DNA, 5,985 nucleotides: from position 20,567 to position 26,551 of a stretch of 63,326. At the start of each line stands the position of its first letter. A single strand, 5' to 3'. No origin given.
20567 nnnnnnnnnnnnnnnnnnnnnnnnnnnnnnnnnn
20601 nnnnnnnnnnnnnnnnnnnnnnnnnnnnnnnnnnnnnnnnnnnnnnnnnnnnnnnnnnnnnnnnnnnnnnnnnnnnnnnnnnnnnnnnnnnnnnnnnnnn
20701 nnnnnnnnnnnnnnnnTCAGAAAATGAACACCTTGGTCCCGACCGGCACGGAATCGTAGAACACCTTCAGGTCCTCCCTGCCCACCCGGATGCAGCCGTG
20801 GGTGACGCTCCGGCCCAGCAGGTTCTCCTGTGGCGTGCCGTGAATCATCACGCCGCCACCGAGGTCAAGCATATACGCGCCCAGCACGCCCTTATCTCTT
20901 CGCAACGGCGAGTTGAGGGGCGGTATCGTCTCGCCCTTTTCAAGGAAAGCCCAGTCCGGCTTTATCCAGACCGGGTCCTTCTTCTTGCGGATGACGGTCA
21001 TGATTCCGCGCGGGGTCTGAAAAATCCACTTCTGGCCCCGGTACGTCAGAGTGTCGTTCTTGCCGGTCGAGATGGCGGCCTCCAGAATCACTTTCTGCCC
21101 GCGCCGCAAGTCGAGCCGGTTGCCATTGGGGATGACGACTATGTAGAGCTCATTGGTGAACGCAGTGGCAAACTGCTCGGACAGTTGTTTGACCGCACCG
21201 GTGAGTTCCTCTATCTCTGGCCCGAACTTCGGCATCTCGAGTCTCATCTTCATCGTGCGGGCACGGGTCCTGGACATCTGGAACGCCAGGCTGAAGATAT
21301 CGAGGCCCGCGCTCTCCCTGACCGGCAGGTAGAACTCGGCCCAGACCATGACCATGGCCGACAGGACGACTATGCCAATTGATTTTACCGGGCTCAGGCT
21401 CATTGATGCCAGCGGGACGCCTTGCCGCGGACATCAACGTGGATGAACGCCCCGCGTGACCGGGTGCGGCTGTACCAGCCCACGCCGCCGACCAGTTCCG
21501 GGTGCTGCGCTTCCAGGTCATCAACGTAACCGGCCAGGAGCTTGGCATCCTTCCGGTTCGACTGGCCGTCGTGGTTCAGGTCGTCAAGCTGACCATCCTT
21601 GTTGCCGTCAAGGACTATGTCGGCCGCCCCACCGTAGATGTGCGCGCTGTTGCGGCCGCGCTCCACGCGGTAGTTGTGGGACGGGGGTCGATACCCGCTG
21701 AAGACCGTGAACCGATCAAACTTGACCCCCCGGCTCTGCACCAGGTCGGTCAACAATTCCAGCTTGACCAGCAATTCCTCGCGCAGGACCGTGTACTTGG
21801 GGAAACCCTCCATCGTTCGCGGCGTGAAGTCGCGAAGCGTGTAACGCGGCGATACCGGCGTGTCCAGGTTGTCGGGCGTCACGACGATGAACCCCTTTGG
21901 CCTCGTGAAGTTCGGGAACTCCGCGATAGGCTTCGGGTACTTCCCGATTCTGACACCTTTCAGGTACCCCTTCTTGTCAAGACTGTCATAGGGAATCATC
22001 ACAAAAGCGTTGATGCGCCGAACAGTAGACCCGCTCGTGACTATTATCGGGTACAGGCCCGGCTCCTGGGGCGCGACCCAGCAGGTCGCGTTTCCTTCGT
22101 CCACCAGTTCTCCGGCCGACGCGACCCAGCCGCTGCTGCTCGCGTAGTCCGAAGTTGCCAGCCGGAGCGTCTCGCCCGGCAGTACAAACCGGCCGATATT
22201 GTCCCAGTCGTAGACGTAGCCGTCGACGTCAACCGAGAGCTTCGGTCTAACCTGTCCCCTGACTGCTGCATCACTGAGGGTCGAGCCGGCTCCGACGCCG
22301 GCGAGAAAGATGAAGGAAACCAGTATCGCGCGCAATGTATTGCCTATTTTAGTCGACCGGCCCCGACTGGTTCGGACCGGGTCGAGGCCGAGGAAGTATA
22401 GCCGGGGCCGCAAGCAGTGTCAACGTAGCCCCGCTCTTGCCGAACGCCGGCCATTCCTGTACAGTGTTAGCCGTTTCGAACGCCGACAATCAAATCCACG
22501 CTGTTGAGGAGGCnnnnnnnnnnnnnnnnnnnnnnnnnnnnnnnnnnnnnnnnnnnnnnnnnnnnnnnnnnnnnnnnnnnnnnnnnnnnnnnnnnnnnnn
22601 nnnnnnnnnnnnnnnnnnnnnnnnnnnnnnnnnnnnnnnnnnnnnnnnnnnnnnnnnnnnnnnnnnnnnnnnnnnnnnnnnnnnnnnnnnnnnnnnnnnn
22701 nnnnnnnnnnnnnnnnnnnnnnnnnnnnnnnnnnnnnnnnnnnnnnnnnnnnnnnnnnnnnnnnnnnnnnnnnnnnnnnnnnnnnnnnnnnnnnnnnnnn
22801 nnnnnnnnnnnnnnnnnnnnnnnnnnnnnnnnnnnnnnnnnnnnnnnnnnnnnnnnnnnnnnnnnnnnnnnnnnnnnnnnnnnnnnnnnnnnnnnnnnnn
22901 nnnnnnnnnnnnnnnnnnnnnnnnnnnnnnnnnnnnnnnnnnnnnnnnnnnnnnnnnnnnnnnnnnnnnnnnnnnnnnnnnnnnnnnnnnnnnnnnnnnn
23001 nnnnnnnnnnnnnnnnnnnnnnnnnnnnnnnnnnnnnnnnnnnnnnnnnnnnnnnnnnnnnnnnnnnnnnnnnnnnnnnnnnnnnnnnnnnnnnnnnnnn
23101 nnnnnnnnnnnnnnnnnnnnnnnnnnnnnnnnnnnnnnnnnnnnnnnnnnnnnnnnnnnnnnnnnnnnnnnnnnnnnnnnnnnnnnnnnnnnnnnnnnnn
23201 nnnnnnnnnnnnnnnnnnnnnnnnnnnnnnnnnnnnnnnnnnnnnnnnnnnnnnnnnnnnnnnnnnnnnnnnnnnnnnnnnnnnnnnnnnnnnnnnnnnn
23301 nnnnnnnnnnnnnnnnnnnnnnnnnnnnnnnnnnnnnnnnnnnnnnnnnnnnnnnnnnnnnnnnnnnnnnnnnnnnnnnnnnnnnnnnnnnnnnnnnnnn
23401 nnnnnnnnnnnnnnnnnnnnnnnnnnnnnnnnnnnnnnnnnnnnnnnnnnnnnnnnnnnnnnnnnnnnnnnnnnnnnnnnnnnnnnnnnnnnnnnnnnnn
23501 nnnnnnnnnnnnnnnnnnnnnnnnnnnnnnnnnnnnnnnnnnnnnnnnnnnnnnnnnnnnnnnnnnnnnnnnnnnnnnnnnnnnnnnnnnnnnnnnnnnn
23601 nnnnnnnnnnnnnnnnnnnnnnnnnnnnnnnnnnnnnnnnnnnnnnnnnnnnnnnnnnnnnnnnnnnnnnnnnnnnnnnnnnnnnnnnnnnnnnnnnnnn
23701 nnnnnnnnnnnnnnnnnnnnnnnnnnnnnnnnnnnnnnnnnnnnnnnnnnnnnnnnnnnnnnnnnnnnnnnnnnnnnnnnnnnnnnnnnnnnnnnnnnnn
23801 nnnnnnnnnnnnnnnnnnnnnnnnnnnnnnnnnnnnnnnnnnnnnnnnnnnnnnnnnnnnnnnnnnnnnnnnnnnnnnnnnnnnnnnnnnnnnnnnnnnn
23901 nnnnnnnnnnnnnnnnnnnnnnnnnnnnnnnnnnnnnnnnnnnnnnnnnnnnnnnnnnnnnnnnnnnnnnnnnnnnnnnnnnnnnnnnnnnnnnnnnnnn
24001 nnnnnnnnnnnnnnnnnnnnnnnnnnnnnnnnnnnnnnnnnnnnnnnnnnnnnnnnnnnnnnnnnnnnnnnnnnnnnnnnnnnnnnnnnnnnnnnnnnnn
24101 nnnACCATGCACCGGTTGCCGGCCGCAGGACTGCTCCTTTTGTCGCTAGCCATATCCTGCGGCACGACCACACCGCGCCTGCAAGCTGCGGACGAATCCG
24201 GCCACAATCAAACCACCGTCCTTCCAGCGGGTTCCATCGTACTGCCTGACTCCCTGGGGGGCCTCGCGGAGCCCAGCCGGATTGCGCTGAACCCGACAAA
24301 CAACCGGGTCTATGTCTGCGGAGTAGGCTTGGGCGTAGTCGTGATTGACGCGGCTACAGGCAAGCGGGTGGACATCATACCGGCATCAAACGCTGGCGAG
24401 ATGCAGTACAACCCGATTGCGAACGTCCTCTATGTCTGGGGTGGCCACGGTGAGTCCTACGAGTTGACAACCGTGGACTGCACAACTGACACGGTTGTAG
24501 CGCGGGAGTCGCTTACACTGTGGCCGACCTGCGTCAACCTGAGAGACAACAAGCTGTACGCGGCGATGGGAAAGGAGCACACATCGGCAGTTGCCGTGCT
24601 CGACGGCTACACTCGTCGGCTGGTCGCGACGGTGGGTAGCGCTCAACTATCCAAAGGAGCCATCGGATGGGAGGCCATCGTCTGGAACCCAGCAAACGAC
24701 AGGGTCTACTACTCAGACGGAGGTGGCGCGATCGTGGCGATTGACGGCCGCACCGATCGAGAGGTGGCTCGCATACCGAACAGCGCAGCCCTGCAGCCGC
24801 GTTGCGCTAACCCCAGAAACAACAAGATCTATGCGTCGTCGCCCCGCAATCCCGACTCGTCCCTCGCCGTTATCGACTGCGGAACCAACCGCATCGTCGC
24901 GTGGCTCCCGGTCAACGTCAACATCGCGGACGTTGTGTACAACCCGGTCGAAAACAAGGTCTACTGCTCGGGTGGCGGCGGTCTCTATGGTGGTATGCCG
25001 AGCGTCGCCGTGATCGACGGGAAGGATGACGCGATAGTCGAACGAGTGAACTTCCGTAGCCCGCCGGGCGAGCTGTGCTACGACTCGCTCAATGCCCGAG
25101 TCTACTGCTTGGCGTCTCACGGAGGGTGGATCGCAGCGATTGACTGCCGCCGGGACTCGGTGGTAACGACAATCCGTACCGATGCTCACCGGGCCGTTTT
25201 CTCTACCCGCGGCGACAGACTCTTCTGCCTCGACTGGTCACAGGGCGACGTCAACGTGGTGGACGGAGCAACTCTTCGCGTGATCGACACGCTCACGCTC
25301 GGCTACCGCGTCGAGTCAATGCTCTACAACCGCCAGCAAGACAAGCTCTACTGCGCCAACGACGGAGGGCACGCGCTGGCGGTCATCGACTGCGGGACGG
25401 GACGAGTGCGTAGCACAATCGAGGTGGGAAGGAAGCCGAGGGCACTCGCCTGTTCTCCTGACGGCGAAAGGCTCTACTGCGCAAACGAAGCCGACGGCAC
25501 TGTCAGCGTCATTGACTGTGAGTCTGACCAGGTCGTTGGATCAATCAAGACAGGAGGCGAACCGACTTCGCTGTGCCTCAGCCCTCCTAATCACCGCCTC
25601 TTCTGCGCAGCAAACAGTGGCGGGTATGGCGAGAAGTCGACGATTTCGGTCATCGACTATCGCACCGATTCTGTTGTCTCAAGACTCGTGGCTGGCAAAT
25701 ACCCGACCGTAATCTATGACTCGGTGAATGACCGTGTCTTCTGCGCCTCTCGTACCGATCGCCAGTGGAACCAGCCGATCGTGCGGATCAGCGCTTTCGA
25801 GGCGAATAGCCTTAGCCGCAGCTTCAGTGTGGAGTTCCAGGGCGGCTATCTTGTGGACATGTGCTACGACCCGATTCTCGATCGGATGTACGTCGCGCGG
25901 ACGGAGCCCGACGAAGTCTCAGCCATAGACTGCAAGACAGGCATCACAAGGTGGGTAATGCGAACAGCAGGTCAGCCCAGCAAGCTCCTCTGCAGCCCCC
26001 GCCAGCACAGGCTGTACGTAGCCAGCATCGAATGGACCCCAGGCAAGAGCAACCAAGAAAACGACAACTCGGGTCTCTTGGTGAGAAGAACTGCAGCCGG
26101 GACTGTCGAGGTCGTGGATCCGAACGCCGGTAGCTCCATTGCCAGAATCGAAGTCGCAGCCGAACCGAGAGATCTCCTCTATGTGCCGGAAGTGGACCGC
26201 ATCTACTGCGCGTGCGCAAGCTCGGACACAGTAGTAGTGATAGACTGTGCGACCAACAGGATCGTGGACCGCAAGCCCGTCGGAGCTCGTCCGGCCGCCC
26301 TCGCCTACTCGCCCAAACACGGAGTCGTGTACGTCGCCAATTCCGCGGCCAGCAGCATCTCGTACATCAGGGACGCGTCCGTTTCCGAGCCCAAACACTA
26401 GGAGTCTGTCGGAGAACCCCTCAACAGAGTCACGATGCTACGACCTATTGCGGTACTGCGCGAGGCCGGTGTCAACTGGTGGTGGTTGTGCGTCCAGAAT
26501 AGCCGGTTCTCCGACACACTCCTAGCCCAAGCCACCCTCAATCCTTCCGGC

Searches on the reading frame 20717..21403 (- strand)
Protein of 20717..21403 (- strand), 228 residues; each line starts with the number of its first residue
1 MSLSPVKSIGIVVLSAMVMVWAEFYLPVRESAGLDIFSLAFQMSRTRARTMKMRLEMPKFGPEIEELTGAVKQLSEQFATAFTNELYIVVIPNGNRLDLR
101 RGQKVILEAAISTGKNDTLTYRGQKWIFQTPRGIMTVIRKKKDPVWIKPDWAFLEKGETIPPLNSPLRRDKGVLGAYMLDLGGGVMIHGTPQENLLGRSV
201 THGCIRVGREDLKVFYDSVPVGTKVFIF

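Call 8: search_protein_families(library=pfam, proteins=[window:20717-21403:-], max_evalue=0.00001)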
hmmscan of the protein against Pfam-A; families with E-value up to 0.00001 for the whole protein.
window:20717-21403:- (228 aa): 1 family
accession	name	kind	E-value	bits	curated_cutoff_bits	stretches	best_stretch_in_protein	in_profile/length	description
PF03734.19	YkuD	-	1.2e-21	78.2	23.4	1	87-227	3-146/146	L,D-transpeptidase catalytic domain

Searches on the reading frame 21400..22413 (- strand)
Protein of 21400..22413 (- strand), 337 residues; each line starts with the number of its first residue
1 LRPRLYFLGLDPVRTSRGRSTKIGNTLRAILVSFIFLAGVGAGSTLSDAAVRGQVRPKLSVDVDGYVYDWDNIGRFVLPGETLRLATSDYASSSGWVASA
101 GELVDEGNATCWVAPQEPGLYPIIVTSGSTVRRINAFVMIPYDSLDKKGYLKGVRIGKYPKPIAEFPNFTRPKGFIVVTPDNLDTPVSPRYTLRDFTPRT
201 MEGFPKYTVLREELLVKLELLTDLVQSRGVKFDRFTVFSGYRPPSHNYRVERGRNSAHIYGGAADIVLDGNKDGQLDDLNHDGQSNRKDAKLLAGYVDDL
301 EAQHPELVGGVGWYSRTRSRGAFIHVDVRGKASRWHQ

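Call 8: search_protein_families(library=pfam, proteins=[window:21400-22413:-], max_evalue=0.00001)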
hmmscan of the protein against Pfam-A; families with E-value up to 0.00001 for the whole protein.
window:21400-22413:- (337 aa): 1 family
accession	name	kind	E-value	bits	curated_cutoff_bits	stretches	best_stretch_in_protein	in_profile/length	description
PF05951.18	Peptidase_M15_2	-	2e-06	28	27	0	220-273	60-117/153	Bacterial protein of unknown function (DUF882)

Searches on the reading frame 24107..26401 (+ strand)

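Call 8: search_protein_families(library=pfam, proteins=[window:24107-26401:+], max_evalue=0.00001)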
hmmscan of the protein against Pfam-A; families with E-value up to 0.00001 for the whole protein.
window:24107-26401:+ (764 aa): 7 families
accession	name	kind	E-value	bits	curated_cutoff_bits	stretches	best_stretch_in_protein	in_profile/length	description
PF25174.1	Beta-prop_THOC3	-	1.3e-17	64.1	305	0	446-527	51-126/272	THOC3 beta-propeller domain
PF21783.3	YNCE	-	3.6e-10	40.1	27.1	0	655-740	40-125/339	YNCE-like beta-propeller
PF13360.13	PQQ_2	-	1.5e-08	35.1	27.6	0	590-747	71-216/233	Outer membrane protein assembly factor BamB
PF10282.15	Lactonase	-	4.4e-08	33.2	21.7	0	437-526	32-123/344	Lactonase, 7-bladed beta-propeller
PF23414.1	Beta-prop_EML_2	-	1.2e-06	28.6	90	0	421-502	19-99/266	Echinoderm microtubule-associated protein second beta-propeller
PF13570.13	Beta-prop_ACSF4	-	2.5e-06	27.6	133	0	379-552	28-205/329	Beta-alanine-activating enzyme, beta-propeller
PF02239.22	Cytochrom_D1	-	4.2e-06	26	25.5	0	378-484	13-119/368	Cytochrome D1 heme domain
